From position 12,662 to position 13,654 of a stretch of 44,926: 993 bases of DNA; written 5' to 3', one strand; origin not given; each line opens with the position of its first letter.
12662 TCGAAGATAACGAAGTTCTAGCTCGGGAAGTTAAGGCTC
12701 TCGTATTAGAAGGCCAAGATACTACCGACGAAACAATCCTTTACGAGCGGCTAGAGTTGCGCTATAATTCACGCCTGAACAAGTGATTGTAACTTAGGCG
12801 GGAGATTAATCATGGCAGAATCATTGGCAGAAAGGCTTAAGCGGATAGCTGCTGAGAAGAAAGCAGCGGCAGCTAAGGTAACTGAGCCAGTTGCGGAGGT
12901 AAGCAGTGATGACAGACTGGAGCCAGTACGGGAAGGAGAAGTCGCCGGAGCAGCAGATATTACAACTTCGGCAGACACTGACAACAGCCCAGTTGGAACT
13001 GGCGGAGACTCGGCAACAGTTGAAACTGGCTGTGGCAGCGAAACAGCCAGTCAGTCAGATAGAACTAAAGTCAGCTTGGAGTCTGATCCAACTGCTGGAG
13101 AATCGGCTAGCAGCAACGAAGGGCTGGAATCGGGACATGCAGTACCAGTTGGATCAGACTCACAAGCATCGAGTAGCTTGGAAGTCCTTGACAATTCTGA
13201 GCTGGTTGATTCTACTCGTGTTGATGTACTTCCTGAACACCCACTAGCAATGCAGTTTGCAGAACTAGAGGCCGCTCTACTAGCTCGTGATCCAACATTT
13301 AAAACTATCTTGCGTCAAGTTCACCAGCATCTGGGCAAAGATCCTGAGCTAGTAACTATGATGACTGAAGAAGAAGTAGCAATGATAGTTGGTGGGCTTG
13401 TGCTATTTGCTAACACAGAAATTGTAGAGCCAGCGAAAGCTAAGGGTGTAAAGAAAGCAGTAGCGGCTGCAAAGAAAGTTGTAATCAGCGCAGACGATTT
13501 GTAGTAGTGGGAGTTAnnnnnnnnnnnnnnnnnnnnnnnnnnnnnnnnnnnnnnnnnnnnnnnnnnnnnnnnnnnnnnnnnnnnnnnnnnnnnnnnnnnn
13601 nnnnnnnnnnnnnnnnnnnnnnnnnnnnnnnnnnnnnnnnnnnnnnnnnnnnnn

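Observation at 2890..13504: Five unrelated-looking proteins share a C-terminal [IV]-[ST]-x-[DS]-[DAS]-L tail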

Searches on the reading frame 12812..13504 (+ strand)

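Call 6: search_protein_families(library=phrogs, proteins=[window:12812-13504:+], max_evalue=0.1)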
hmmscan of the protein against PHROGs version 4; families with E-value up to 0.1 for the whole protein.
window:12812-13504:+ (230 aa): 2 families
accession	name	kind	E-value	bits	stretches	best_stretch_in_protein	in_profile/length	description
phrog_30934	-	unknown function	0.068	14.3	0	179-219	10-50/81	-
phrog_2592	-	head and packaging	0.093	13.4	1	166-220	110-164/209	head scaffolding protein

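Call 7: search_protein_families(library=pfam, proteins=[window:12812-13504:+], max_evalue=0.1)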
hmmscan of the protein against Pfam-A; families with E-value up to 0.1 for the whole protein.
window:12812-13504:+ (230 aa): 1 family
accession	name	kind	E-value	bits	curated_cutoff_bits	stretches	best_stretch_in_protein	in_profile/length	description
PF11239.13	DUF3040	-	0.045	14.5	24.7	1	149-200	11-60/84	Protein of unknown function (DUF3040)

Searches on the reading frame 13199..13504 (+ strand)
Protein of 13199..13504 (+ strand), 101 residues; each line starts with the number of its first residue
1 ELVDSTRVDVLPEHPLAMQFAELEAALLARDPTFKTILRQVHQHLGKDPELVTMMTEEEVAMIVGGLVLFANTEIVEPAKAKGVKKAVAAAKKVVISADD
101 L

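Call 31: find_homologous_proteins(query=A3, max_evalue=0.001)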
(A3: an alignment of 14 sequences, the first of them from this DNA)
Query A3 (14 sequences) (100 aa, profile of the alignment): 107 proteins with E <= 0.001 among 1653 candidates.
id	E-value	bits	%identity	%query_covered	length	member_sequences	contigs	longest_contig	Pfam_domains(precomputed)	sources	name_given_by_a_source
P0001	4.7e-33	131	41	72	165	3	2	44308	-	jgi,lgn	jgi:hypothetical protein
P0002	8.6e-33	130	37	59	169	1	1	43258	-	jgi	jgi:hypothetical protein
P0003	2.9e-32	128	35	75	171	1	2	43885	-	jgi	jgi:hypothetical protein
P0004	6.0e-32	127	36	81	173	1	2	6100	-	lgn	-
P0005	7.1e-32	127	36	75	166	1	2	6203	-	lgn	-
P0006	9.3e-32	127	35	75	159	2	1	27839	-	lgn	-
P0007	9.9e-32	127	38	77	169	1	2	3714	-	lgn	-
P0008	1.4e-31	126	35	64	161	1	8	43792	-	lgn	-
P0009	2.0e-31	126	35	64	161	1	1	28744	-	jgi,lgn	jgi:hypothetical protein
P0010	4.4e-31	125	38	68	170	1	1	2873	-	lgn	-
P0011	4.7e-31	125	38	58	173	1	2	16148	-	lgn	-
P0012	1.1e-30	123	37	64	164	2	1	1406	-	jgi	-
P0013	1.2e-30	123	36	77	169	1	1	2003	-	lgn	-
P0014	1.5e-30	123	38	58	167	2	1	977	-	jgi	jgi:hypothetical protein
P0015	1.6e-30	123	38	71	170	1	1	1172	-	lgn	-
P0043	3.2e-27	112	42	86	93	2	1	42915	-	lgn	-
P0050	1.6e-26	110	43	75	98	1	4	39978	-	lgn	-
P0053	3.0e-26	109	53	58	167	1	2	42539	-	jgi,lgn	-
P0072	9.7e-25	104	38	90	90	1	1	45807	-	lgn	-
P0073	1.2e-24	104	43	77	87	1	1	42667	-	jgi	-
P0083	7.5e-24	102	39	99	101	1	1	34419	-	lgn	-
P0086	1.9e-23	100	66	88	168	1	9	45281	-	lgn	-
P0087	2.0e-23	100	46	76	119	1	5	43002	-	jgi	jgi:hypothetical protein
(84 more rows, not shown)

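Call 34: search_solved_structures(query=A3, max_evalue=10, show_alignments=2)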
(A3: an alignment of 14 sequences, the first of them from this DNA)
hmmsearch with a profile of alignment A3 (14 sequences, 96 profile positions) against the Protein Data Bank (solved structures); distinct sequences matched with E-value up to 10: 7.
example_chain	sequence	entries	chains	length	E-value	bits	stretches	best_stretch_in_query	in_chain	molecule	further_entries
7kw7_E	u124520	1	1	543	0.57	13.7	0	10-56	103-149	Stress-induced-phosphoprotein 1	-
6jfv_B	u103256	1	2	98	0.82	13.1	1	15-41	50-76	Keratin, type II cytoskeletal 5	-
6gsm_M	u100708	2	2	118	1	12.8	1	50-81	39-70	40S ribosomal protein S12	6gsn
5it7_M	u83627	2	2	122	1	12.8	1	50-81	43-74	40S ribosomal protein S12 | Ribosomal protein eS12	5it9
8tcf_C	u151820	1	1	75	1.1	12.7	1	35-76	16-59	Minibinder B8_BP_dslf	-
6n7p_J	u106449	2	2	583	1.1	12.7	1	53-81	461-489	Pre-mRNA-processing protein PRP40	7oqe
3tnu_B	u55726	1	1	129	1.4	12.4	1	15-41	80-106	Keratin, type II cytoskeletal 5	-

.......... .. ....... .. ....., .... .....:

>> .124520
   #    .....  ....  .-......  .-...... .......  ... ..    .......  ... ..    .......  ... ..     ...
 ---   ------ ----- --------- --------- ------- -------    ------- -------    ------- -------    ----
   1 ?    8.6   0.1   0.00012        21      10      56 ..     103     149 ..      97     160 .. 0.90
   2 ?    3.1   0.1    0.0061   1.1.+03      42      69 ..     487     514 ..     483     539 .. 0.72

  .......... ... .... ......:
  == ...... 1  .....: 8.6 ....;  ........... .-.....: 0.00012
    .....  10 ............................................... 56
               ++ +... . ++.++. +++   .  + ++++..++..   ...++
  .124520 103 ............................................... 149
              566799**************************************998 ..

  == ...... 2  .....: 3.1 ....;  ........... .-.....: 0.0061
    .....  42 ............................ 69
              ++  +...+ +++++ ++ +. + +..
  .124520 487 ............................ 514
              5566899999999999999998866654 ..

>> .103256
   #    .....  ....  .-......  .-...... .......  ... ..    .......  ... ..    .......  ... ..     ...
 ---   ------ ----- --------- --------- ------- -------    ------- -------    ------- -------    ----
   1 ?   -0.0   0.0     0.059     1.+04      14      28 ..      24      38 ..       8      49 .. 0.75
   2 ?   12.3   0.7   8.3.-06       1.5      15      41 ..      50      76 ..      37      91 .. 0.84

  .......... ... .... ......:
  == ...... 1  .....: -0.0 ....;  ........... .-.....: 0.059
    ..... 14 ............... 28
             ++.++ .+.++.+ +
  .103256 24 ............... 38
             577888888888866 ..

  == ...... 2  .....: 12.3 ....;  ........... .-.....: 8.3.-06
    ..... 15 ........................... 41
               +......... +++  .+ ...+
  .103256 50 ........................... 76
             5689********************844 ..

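Call 64: predict_structure(alignment_id=A7)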
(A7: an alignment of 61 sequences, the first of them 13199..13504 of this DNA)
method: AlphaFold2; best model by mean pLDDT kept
length: 101 residues; sequences in the alignment: 61
mean_pLDDT: 73.6   pTM: 0.52
mean pLDDT of the five models: 73.6, 68.3, 68.2, 64.8, 58.8
residues with pLDDT >= 90: 9; 70-90: 48; 50-70: 39; < 50: 5
segments of 3 or more residues with pLDDT < 50: none
pLDDT, mean of each block of 10 residues (from residue 1): 51 70 87 89 89 87 88 63 55 58 49
secondary structure, 60 per line:
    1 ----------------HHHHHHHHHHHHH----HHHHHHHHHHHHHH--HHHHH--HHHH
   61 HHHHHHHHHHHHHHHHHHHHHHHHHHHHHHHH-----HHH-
elements in order: H17-29 H34-47 H50-54 H57-92

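Call 66: fold_search(model_id=the predicted structure, library=pdb)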
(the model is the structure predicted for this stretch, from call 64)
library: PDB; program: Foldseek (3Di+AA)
matches with E <= 10: 46; with E <= 0.001: 0
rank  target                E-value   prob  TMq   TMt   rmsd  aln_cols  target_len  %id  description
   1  9qbm_B                1.6e+00  0.16  0.31  0.17   8.1        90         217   16  X-ray structure of the drug binding domain of AlbA in complex with the KMR-04-177 compound of the pyrrolobenzodiazepin (released 2026-03-11)
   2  8fni_7                2.4e+00  0.20  0.34  0.47   3.9        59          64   14  Cryo-EM structure of RNase-treated RESC-B in trypanosomal RNA editing (released 2023-07-19)
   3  8axk_b                3.1e+00  0.30  0.47  0.57   8.4        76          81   16  Type 3 secretion system export apparatus core, inner rod and needle of Shigella flexneri (released 2023-03-01)
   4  8axk_h                3.1e+00  0.28  0.46  0.59   8.5        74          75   16  Type 3 secretion system export apparatus core, inner rod and needle of Shigella flexneri (released 2023-03-01)
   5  9ic9                  3.5e+00  0.11  0.30  0.17   8.0        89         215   16  X-ray structure of the drug binding domain of AlbA in complex with the KMR-04-165 compound of the pyrrolobenzodiazepines (released 2026-03-04)
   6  8axk_t                3.8e+00  0.25  0.48  0.59   8.4        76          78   16  Type 3 secretion system export apparatus core, inner rod and needle of Shigella flexneri (released 2023-03-01)
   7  2mme_MODEL_1_A        3.8e+00  0.23  0.46  0.54   8.4        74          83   15  Hybrid structure of the Shigella flexneri MxiH Type three secretion system needle (released 2014-10-08)
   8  6ofg_A                4.0e+00  0.23  0.47  0.59   8.3        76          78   13  In vitro polymerized PrgI V67A filaments (released 2019-07-10)
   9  9jps_A                4.0e+00  0.14  0.33  0.14   6.0        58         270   19  Local refinement of H12 nanotubes assembled from baculovirus capsid protein (released 2025-10-22)
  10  3a7m_B                4.0e+00  0.11  0.37  0.32   8.6        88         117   12  Structure of FliT, the flagellar type III chaperone for FliD (released 2010-04-28)
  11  7cnf_MODEL_1_A        4.6e+00  0.06  0.28  0.29  13.5        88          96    9  Solution strcture of HsTFIIS LW domain (released 2021-08-04)
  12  9qbm_A                5.2e+00  0.08  0.31  0.17   8.1        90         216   16  X-ray structure of the drug binding domain of AlbA in complex with the KMR-04-177 compound of the pyrrolobenzodiazepin (released 2026-03-11)
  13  5oqm_i                5.2e+00  0.05  0.30  0.23  20.7       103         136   17  STRUCTURE OF YEAST TRANSCRIPTION PRE-INITIATION COMPLEX WITH TFIIH AND CORE MEDIATOR (released 2018-05-09)
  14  6h96_B                5.9e+00  0.13  0.39  0.21   5.0        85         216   14  AlbA-albicidin complex, albicidin resistance protein (released 2018-11-21)
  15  6hai_B                5.9e+00  0.12  0.41  0.22   4.1        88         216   15  AlbAM131A mutant in complex with albicidin , albicidin resistance protein (released 2018-11-21)
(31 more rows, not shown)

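Call 68: find_encoding_contigs(protein=P0086, flank=10000, max_places=1)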
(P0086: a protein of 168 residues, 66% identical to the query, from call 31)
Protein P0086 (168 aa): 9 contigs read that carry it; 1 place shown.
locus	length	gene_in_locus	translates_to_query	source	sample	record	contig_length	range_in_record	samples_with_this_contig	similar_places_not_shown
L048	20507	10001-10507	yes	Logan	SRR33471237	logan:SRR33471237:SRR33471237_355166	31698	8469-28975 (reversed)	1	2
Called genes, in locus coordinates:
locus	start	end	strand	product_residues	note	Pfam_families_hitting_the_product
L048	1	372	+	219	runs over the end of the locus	-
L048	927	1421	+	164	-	-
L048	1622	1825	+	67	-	-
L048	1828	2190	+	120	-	-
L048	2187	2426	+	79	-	-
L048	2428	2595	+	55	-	-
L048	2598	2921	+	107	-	-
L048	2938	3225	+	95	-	-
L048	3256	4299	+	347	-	-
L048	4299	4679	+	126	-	-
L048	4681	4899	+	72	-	-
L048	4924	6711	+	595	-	PF05970:PIF1 (faint), PF13086:AAA_11 (weak), PF13604:AAA_30, PF13245:AAA_19, PF01443:Viral_helicase1 (weak), PF13538:UvrD_C_2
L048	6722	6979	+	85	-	-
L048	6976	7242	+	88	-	-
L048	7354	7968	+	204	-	-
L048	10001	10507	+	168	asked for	-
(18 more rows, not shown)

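Call 69: find_encoding_contigs(protein=P0053, flank=10000, max_places=1)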
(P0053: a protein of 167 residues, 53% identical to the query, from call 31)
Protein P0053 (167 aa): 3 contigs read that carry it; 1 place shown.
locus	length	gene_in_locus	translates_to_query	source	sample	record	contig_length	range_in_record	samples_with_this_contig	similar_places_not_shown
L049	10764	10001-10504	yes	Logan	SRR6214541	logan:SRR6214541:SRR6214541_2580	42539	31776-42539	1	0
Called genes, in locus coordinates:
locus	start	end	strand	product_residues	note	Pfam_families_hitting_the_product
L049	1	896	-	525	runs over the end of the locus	-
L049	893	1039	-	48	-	-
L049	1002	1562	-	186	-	-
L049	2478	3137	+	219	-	-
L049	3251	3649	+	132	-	-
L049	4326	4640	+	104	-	-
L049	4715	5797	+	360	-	-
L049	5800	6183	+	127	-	-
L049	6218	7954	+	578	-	PF00580:UvrD-helicase (weak), PF13086:AAA_11 (faint), PF13245:AAA_19, PF13401:AAA_22 (weak), PF13604:AAA_30, PF01443:Viral_helicase1 (weak), PF13538:UvrD_C_2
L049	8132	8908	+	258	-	-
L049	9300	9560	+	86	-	-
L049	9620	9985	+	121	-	-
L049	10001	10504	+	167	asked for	-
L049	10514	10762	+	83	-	?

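Call 70: find_encoding_contigs(protein=P0043, flank=10000, max_places=1)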
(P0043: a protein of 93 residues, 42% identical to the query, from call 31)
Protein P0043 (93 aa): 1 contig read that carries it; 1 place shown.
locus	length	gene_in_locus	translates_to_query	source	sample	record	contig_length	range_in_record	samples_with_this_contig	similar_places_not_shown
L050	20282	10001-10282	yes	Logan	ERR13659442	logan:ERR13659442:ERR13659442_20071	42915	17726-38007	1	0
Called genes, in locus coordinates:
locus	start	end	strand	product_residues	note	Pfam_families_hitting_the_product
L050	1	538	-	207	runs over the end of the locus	-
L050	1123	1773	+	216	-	-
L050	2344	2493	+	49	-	-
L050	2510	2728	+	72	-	-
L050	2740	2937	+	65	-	-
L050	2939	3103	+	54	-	-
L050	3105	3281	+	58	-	-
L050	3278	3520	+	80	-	-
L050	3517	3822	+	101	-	-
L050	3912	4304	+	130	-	-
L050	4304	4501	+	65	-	-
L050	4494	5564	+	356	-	-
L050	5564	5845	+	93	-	-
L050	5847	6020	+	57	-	-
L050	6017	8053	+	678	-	PF13245:AAA_19, PF13604:AAA_30, PF01443:Viral_helicase1 (weak), PF13538:UvrD_C_2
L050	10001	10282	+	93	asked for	-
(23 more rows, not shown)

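Call 71: find_encoding_contigs(protein=P0072, flank=10000, max_places=1)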
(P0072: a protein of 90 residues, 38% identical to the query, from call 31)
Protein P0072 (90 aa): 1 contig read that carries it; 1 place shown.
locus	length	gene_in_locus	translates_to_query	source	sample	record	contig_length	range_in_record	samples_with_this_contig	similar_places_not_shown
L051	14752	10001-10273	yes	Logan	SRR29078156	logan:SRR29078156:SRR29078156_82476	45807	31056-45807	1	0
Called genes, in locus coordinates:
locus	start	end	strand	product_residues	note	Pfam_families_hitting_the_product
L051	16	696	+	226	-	-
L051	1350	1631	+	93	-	-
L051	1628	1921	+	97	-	-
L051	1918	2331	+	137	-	-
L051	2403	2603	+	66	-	-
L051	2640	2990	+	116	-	-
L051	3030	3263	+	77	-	-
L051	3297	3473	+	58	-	-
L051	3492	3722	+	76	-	-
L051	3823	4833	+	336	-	-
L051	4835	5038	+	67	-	-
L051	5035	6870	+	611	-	PF13086:AAA_11 (faint), PF13245:AAA_19, PF13604:AAA_30, PF01443:Viral_helicase1, PF13538:UvrD_C_2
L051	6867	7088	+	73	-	-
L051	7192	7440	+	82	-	-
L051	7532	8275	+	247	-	-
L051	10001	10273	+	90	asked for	-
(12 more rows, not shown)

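Call 72: find_encoding_contigs(protein=P0073, flank=10000, max_places=1)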
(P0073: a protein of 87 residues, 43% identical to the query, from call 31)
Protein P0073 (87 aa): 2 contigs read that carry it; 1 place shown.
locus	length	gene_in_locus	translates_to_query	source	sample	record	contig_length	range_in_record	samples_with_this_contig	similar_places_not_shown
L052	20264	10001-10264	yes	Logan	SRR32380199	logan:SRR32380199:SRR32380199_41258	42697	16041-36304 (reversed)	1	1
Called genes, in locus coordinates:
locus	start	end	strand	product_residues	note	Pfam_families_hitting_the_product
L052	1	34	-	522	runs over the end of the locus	-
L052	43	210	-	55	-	-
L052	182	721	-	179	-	-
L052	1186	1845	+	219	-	-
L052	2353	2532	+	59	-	-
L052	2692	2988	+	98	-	-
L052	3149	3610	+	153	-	-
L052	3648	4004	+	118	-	-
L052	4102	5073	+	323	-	-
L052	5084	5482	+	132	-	-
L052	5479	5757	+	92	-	-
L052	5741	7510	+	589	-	PF13245:AAA_19, PF13604:AAA_30, PF01443:Viral_helicase1, PF13538:UvrD_C_2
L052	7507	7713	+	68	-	-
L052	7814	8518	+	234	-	-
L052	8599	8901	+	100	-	-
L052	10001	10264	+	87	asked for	-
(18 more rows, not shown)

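Call 73: find_encoding_contigs(protein=P0087, flank=10000, max_places=1)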
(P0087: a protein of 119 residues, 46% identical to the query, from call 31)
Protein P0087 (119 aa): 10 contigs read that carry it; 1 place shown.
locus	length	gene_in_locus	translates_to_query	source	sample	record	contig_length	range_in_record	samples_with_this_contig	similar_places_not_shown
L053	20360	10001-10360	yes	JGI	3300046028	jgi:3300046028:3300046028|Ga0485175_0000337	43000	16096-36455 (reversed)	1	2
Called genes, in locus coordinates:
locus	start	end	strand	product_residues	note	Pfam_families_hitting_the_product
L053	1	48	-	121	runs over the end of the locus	-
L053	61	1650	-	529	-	-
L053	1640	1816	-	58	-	-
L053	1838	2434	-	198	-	-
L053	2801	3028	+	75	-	-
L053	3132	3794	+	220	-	-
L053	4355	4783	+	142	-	-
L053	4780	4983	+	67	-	-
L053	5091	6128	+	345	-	-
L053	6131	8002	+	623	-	PF00580:UvrD-helicase (weak), PF13086:AAA_11 (faint), PF13245:AAA_19, PF13401:AAA_22 (weak), PF13604:AAA_30, PF01443:Viral_helicase1 (weak), PF13538:UvrD_C_2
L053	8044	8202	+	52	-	-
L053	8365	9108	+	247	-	-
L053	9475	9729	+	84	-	-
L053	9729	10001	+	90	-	-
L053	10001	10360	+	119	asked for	-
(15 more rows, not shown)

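Call 74: find_encoding_contigs(protein=P0050, flank=10000, max_places=1)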
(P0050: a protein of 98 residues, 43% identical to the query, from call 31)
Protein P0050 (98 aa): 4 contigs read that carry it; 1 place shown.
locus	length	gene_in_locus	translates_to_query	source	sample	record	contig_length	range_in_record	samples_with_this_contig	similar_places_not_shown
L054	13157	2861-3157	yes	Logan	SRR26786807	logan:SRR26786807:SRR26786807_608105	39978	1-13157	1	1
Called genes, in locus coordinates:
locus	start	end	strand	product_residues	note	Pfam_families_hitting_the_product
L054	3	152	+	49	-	?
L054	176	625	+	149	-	-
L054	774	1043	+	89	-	-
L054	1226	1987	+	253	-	-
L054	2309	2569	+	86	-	-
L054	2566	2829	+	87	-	-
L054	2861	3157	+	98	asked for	-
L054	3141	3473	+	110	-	-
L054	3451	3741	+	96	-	-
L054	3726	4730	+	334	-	PF12705:PDDEXK_1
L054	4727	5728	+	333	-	PF13479:AAA_24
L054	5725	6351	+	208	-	PF19905:DUF6378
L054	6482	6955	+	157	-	-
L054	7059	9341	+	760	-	PF00476:DNA_pol_A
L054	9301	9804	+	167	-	PF13392:HNH_3 (faint)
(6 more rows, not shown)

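Call 75: find_encoding_contigs(protein=P0083, flank=10000, max_places=1)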
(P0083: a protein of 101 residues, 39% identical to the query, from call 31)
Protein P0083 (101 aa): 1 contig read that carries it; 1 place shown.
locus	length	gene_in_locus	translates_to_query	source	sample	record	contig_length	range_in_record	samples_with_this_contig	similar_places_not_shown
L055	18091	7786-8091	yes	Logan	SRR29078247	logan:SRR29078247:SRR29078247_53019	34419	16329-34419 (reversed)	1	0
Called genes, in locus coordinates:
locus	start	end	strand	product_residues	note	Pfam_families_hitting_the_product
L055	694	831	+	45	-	-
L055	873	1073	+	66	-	-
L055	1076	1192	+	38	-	-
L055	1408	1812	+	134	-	-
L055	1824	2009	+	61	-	-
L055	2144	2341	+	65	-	-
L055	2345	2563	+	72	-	-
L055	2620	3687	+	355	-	-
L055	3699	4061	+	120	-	-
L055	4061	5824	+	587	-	PF13086:AAA_11 (faint), PF13604:AAA_30, PF13245:AAA_19, PF01443:Viral_helicase1 (weak), PF13538:UvrD_C_2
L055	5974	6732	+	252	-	-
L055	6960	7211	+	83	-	-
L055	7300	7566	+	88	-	-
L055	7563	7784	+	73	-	-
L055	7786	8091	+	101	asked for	-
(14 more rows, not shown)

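Call 105: search_protein_representatives(alignment_id=A7)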
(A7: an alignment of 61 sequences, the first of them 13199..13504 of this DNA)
Query: 61 sequences, 140 profile positions. Proteins with E-value up to 0.001 (for the whole library): 1058; up to 1e-10: 664; up to 1e-30: 26. The best 150 are listed.
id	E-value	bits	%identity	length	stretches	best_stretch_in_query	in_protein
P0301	8.5e-48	178.5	-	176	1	1-140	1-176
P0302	6.1e-46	172.5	-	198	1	1-140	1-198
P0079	9.3e-46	171.9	-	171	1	1-140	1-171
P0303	3.2e-43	163.7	-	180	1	1-140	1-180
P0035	6.5e-41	156.2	-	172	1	3-140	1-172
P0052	7.8e-41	155.9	-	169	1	3-140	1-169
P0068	7.9e-41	155.9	-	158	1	3-140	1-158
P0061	2.1e-40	154.6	-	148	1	4-140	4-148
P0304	4.6e-40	153.4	-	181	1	8-140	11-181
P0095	6.4e-40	153.0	-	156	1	1-140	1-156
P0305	1.8e-39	151.6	-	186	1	3-140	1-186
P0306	1.2e-38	148.8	-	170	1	1-140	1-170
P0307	4.2e-38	147.1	-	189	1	5-140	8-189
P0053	6.2e-38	146.5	-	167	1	1-140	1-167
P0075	7.0e-38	146.4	-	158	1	1-140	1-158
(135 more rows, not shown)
